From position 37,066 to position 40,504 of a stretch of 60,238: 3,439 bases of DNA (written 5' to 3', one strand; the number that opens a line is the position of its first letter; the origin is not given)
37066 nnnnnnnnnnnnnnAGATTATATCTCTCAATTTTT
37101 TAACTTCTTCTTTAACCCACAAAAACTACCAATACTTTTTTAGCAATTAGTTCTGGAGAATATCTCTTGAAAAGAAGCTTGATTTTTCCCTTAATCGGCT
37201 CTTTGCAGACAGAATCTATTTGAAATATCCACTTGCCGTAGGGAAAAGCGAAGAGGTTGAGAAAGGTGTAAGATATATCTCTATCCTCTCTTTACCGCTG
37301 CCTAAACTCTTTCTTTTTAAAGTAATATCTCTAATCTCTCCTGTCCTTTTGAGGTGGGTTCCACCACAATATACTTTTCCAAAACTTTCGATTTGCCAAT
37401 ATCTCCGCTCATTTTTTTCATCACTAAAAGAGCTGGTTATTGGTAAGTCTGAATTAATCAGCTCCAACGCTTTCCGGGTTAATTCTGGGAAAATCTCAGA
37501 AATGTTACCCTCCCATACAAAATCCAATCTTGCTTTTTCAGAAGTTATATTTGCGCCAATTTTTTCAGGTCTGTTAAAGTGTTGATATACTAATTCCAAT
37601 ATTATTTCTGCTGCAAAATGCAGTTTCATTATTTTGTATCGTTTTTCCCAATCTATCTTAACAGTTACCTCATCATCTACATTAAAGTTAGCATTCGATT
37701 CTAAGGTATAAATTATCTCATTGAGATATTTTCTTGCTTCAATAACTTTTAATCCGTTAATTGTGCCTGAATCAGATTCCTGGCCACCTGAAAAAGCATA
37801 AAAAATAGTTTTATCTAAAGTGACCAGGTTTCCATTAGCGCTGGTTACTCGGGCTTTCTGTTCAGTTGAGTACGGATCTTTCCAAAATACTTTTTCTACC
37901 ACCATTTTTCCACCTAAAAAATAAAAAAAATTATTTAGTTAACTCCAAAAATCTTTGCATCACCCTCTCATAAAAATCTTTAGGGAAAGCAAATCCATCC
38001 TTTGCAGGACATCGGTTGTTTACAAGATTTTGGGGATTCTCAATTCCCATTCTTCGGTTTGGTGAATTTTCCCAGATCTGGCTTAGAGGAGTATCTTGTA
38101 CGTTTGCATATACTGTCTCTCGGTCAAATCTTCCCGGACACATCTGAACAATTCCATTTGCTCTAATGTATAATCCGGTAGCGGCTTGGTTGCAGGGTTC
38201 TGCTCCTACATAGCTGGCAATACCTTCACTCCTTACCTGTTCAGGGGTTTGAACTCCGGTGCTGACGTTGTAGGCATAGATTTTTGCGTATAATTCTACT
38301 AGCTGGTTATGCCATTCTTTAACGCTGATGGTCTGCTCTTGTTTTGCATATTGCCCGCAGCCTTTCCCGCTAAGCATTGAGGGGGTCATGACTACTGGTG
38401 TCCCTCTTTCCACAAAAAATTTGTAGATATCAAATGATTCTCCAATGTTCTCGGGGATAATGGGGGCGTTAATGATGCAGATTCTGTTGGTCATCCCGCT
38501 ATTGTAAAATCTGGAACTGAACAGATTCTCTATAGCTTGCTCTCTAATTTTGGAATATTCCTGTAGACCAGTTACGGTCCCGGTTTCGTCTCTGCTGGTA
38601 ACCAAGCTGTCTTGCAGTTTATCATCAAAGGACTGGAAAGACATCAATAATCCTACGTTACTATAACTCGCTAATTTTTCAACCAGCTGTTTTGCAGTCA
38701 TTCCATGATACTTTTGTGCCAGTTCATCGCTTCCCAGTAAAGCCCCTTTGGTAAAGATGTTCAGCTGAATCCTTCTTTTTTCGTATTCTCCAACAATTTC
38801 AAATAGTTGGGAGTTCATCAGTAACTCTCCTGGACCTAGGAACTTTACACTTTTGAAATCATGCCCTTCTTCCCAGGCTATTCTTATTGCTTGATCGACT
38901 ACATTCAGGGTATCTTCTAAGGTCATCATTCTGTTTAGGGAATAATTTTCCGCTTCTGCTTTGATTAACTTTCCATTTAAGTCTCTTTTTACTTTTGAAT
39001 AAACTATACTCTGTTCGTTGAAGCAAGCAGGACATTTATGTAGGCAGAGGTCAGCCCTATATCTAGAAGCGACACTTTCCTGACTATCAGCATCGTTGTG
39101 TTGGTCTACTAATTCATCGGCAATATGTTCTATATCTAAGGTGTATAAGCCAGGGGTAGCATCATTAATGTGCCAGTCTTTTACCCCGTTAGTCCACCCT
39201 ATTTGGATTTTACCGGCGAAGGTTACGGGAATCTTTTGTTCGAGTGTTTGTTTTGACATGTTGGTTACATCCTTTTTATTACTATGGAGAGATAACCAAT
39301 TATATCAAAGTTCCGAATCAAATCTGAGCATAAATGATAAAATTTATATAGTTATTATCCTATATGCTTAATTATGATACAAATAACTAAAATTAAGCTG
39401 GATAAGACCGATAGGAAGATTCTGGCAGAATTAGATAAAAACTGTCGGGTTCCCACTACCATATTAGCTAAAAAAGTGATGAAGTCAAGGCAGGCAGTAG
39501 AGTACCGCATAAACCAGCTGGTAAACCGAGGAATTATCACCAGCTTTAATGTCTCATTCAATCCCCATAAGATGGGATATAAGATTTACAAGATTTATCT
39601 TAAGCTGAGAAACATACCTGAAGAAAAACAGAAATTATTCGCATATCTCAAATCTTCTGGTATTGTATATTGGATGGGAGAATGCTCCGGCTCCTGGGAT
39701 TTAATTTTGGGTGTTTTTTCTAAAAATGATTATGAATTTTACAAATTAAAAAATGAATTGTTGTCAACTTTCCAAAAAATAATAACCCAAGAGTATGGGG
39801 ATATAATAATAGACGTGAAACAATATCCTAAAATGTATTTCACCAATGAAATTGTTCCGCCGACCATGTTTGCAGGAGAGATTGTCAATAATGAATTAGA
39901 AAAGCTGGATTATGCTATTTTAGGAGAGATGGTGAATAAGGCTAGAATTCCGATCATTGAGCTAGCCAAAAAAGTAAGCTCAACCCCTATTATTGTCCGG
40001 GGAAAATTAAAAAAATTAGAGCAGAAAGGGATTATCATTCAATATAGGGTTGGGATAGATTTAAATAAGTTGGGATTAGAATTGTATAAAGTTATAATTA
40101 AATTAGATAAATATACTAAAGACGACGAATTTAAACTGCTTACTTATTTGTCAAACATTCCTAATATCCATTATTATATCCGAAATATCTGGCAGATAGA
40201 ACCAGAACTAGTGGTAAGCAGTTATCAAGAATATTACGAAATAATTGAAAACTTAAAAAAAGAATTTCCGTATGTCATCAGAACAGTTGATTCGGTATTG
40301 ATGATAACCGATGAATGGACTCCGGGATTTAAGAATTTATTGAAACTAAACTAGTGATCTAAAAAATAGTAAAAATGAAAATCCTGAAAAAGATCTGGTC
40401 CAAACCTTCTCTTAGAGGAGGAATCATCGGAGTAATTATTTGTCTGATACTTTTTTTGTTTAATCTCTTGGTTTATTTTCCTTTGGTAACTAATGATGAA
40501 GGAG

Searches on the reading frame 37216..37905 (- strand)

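Call 9: search_protein_families(library=pfam, proteins=[window:37216-37905:-])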
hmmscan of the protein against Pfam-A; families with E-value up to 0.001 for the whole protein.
window:37216-37905:- (229 aa): 2 families
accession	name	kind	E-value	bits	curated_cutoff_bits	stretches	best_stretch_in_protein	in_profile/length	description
PF01411.24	tRNA-synt_2c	-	3.1e-09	36.4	30.3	1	13-87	472-551/552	tRNA synthetases class II (A)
PF07973.19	tRNA_SAD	-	3.3e-06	27.4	24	1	180-209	14-44/44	Threonyl and Alanyl tRNA synthetase second additional domain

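Call 65: search_protein_families(library=ncbifam, proteins=[window:37216-37905:-])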
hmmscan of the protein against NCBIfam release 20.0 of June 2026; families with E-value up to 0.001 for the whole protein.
window:37216-37905:- (229 aa): 4 families
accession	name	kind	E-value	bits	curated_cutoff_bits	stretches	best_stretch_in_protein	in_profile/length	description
NF040865.1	a_tRNA_ed_AlaXM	equivalog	1.1e-43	149.7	300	2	4-163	2-164/234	alanyl-tRNA editing protein AlaXM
TIGR03683.1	A-tRNA_syn_arch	equivalog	5.3e-27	94.4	744.7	1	4-198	502-719/902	alanine--tRNA ligase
TIGR00344.1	alaS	equivalog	4.6e-21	74.8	457.05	1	20-210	476-690/847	alanine--tRNA ligase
NF002436.0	PRK01584.1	equivalog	0.0001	21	529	0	114-209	476-589/595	alanine--tRNA ligase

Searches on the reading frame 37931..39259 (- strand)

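Call 9: search_protein_families(library=pfam, proteins=[window:37931-39259:-])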
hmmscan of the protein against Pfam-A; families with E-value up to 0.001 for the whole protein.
window:37931-39259:- (442 aa): 2 families
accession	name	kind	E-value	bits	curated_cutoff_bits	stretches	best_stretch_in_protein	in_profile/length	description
PF13186.11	SPASM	-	9.6e-06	26.2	21.5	1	356-405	1-52/67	Iron-sulfur cluster-binding domain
PF04055.27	Radical_SAM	-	0.00025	21.7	29.5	1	72-219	7-120/166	Radical SAM superfamily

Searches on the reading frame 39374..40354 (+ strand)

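Call 35: search_protein_families(library=pfam, proteins=[window:39374-40354:+])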
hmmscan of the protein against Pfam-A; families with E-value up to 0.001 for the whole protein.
window:39374-40354:+ (326 aa): 3 families
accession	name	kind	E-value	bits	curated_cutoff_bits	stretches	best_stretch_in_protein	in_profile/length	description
PF13412.12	HTH_24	-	7.8e-18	64.2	21.9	2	9-56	1-48/48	Winged helix-turn-helix DNA-binding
PF13404.12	HTH_AsnC-type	-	1.1e-15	57.6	27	1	9-49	1-41/42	AsnC-type helix-turn-helix domain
PF01047.28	MarR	-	3.1e-05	24.2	24.6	0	189-222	15-48/59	MarR family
